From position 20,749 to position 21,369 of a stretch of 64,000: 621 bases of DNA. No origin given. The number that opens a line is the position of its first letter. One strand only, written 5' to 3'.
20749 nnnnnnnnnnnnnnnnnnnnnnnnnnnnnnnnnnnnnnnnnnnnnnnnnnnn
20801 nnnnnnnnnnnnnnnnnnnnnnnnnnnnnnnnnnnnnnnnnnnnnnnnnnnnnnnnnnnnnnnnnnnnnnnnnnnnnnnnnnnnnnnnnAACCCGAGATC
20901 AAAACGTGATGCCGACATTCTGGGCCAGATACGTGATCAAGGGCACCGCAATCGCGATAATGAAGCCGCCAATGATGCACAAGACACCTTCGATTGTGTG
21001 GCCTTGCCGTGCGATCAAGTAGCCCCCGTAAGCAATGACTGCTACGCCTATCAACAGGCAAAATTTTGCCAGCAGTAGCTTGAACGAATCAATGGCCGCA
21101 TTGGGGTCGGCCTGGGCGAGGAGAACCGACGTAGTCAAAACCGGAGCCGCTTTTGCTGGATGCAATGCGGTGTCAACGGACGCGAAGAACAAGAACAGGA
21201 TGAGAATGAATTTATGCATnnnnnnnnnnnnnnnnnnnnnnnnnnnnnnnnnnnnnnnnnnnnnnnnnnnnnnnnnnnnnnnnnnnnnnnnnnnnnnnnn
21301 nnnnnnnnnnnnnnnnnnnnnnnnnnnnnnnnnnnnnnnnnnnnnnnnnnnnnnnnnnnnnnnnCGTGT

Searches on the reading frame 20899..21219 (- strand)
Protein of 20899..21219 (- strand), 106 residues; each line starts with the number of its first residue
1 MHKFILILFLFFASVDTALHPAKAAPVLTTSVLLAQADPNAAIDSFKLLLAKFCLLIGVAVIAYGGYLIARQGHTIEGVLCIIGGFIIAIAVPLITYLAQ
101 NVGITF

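Call 15: search_protein_families(library=pfam, proteins=[window:20899-21219:-], max_evalue=0.05)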
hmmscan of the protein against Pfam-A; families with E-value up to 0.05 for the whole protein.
window:20899-21219:- (106 aa): 1 family
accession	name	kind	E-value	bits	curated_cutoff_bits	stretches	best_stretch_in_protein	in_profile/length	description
PF20712.2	CyanoTRADDas_TM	-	0.044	14.3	24.3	0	50-91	12-53/68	Cyanobacterial TRADD-N associated 2-Transmembrane domain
